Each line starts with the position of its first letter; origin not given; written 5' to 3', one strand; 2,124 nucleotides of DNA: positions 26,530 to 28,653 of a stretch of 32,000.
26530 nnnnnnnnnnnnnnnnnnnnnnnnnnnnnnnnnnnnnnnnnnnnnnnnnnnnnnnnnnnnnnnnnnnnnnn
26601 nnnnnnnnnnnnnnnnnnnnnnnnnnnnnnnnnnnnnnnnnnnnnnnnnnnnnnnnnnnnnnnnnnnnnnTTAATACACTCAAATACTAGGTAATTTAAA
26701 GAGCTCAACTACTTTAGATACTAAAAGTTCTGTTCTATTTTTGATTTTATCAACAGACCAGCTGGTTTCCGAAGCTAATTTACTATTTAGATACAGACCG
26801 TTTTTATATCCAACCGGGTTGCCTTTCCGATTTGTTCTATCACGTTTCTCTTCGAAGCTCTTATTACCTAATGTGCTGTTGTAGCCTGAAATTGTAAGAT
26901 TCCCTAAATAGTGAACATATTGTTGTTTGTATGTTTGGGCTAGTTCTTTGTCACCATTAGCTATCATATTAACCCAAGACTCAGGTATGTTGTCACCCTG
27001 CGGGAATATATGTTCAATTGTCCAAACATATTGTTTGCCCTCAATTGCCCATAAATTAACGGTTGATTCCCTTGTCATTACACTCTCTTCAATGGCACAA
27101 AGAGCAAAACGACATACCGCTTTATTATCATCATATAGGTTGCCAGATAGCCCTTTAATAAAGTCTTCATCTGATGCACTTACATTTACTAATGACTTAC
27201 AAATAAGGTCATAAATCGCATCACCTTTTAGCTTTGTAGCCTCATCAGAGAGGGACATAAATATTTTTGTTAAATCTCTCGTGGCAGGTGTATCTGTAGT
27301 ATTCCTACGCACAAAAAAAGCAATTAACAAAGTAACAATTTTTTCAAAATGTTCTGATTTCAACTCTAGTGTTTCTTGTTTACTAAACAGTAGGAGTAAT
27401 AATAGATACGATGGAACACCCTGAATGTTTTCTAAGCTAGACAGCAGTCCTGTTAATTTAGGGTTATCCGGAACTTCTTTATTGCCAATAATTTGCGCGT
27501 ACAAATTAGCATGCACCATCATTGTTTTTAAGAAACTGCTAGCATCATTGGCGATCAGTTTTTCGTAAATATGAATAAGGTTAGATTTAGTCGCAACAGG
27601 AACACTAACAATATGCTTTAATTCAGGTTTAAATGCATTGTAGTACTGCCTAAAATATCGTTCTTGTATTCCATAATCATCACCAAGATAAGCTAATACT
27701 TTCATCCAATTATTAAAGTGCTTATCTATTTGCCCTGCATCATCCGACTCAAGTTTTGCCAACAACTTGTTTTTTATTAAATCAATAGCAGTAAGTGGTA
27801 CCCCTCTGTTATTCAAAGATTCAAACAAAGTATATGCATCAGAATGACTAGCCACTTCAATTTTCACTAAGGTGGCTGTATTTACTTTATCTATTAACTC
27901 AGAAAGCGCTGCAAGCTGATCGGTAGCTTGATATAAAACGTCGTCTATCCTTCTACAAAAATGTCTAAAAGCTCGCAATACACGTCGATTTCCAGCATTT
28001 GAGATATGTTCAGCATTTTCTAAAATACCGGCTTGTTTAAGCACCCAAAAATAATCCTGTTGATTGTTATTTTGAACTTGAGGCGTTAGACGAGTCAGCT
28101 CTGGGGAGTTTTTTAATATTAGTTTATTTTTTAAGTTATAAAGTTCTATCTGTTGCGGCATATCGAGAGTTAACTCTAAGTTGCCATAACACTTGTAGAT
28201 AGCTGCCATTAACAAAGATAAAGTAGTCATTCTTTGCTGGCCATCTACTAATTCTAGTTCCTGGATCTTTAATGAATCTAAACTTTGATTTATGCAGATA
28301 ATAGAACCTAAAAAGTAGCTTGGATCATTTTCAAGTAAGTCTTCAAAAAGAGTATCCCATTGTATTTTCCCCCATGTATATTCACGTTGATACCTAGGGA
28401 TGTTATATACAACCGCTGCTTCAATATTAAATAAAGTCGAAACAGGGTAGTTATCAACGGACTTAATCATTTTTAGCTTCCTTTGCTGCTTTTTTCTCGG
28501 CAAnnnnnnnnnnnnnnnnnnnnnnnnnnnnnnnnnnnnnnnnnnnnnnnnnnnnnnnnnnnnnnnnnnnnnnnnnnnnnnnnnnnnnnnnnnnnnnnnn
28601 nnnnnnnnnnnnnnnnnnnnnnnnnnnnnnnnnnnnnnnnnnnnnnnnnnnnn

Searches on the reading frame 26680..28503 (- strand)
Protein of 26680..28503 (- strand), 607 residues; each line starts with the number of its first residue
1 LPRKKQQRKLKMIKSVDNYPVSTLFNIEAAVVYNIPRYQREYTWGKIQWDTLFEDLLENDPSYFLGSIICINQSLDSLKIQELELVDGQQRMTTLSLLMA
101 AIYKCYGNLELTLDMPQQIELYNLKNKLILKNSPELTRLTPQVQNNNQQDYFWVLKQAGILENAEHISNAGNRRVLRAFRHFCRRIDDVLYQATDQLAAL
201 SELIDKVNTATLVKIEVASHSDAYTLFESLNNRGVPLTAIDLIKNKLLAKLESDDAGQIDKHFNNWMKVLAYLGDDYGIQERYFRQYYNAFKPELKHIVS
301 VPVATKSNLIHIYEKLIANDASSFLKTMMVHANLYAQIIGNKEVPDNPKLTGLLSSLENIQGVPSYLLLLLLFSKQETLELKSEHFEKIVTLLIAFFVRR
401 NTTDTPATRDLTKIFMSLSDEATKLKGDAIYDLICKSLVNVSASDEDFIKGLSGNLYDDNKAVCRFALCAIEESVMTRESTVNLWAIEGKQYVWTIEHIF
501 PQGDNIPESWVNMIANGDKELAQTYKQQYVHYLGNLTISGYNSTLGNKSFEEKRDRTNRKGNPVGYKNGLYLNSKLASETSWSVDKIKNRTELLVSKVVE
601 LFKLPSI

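Call 4: search_protein_families(library=pfam, max_evalue=1, proteins=[window:26680-28503:-])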
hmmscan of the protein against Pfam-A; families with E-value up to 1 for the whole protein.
window:26680-28503:- (607 aa): 4 families
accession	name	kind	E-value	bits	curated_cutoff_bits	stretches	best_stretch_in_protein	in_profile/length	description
PF03235.19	GmrSD_N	-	1.6e-34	120.2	33.2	1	23-248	3-199/199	GmrSD restriction endonuclease, N-terminal domain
PF07510.16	GmrSD_C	-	4.3e-17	62.7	23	1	445-595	4-136/138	GmrSD restriction endonucleases, C-terminal domain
PF18114.7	Suv3_N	-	0.11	13.1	24.2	1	244-310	18-83/116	Suv3 helical N-terminal domain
PF16820.11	PKD_3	-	0.23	11.8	26.3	0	118-157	3-41/68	PKD-like domain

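Call 5: search_protein_families(library=padloc, max_evalue=1, proteins=[window:26680-28503:-])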
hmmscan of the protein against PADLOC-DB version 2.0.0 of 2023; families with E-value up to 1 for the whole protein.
window:26680-28503:- (607 aa): 34 families (the best 25 are shown)
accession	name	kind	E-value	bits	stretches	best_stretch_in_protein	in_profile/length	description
PDLC02693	Orf5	-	2.9e-72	242.4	1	30-601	6-541/543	Orf5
PDLC04155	HEC-06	-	1.3e-63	213.4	1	30-603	19-559/562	-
PDLC04154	HEC-06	-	3.4e-61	205.6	1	28-604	19-566/569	-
PDLC02696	Orf5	-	2.1e-57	193.3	1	33-554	1-546/558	Orf5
PDLC04157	HEC-06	-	5.6e-56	188.3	1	30-603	20-556/558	-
PDLC02687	Orf5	-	1.4e-55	187.1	1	30-558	15-522/543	Orf5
PDLC02700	Orf5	-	5.2e-47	158.8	1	33-598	12-551/555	Orf5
PDLC02695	Orf5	-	1.5e-46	157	1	20-602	9-601/601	Orf5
PDLC02701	Orf5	-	6.7e-33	112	1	29-603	16-595/596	Orf5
PDLC02691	Orf5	-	8.5e-33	111.7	1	32-598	20-575/579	Orf5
PDLC02702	Orf5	-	1.2e-30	104.8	1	33-602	3-541/543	Orf5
PDLC02690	Orf5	-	5.7e-26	89.5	2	31-264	8-230/531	Orf5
PDLC02686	Orf5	-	5e-22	76.1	1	22-590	11-554/566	Orf5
PDLC02786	SspE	-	2.6e-21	73.7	3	28-105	19-108/766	SspE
PDLC02692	Orf5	-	5.9e-21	72.8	2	206-474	172-442/558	Orf5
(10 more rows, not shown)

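Call 7: search_protein_families(library=ncbifam, max_evalue=0.001, proteins=[window:26680-28503:-])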
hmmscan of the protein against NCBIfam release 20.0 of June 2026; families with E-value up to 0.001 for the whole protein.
window:26680-28503:- (607 aa): 0 families
